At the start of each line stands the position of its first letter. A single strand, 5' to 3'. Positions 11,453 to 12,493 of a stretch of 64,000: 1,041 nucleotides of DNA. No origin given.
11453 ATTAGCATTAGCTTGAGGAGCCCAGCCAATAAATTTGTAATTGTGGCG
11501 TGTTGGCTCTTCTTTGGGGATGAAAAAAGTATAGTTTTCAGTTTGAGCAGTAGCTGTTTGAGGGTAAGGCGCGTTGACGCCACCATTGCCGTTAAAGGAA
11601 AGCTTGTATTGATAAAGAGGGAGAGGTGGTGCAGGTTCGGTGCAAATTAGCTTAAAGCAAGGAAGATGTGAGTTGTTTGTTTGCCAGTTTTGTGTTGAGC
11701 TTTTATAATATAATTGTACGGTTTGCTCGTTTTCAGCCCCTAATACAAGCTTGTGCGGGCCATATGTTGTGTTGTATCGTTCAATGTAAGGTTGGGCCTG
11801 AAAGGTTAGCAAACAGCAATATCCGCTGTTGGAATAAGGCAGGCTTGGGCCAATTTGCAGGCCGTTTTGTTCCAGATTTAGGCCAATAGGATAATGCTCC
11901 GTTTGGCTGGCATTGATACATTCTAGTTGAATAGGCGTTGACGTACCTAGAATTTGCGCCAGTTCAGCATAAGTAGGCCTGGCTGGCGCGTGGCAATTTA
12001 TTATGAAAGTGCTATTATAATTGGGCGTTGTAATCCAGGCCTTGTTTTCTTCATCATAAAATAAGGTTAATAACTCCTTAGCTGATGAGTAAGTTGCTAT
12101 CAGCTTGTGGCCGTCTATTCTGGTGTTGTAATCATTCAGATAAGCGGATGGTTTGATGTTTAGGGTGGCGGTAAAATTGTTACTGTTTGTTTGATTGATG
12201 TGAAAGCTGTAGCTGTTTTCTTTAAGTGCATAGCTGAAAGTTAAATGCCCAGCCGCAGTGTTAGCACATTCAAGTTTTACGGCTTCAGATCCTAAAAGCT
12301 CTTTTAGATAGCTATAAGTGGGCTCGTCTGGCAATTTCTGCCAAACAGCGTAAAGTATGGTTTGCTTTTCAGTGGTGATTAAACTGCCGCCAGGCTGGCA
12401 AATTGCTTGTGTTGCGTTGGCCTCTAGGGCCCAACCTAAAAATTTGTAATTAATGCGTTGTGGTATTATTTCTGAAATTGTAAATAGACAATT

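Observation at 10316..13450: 1044-aa SLH-anchored surface protein with six Listeria-Bacteroides-type repeats and a novel duplicated Cys-containing central module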

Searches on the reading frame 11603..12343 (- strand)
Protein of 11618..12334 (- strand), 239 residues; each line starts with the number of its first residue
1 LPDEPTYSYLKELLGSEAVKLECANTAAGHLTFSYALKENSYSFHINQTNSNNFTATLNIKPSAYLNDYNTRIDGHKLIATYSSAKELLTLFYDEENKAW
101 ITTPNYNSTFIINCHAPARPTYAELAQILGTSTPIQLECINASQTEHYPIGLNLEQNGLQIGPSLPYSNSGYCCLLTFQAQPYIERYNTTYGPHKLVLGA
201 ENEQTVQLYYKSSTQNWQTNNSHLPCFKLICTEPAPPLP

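Call 7: search_protein_families(library=pfam, proteins=[window:11618-12334:-], max_evalue=10)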
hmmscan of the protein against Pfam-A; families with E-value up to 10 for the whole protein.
seq(239 aa): 3 families
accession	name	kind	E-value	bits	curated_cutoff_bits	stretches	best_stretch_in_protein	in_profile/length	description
PF14849.12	YidC_periplas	-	0.0024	18.3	24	1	10-72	81-143/283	YidC periplasmic domain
PF25155.1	NTF2_YvbJ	-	0.024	15.9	25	1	43-101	62-118/123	YvbJ NTF2-like domain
PF05737.18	Collagen_bind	-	0.057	14.1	27.5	1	38-88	69-120/131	Collagen binding domain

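Call 8: search_solved_structures(query=window:11618-12334:-, max_evalue=10)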
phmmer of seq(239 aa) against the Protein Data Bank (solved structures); distinct sequences matched with E-value up to 10: 0.

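Call 9: find_homologous_proteins(query=window:11618-12334:-, max_evalue=0.01)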
Query seq(239 aa): 206 candidates shared short words with the query, none scored E <= 0.01.

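Call 13: find_related_loci(query=window:11618-12334:-, collection=genome_contigs, flank=6000)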
Query window:11618-12334:- (239 aa) in genome_contigs; peptide patterns used: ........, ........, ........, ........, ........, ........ (x = any residue, [..] = any of these).
58 stretches matched a pattern, but none encodes a relative of the query by tblastn (E <= 1e-3).

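Call 20: find_related_loci(query=window:11618-12334:-, collection=metagenome_contigs, flank=6000)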
Query window:11618-12334:- (239 aa) in metagenome_contigs; peptide patterns used: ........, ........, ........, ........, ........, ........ (x = any residue, [..] = any of these).
101 stretches matched a pattern; 1 encode a relative of the query (tblastn E <= 1e-3); 1 distinct loci.
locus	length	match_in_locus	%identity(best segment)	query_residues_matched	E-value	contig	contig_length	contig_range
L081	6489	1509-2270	99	1-239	6e-162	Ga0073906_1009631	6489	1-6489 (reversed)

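Call 78: predict_structure(alignment_id=A4)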
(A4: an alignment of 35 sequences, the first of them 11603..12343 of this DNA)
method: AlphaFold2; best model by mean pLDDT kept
length: 247 residues; sequences in the alignment: 35
mean_pLDDT: 90.0   pTM: 0.76
mean pLDDT of the five models: 90.0, 88.7, 88.6, 88.0, 87.2
residues with pLDDT >= 90: 186; 70-90: 39; 50-70: 21; < 50: 1
segments of 3 or more residues with pLDDT < 50: none
pLDDT, mean of each block of 10 residues (from residue 1): 92 96 93 93 96 92 94 90 68 94 91 92 95 95 74 92 94 90 97 93 97 94 92 80 57
secondary structure, 60 per line:
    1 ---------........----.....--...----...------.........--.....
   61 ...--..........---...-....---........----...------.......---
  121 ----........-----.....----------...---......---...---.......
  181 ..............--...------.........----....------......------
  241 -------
elements in order: H10-17 E22-26 E36-38 E45-53 E56-63 H66-75 E79-81 H83-86 E90-97 E102-104 E111-117 H125-132 E138-142 E153-155 E162-164 E168-170 E174-182 H183-194 E197-199 E206-214 E219-222 E229-234
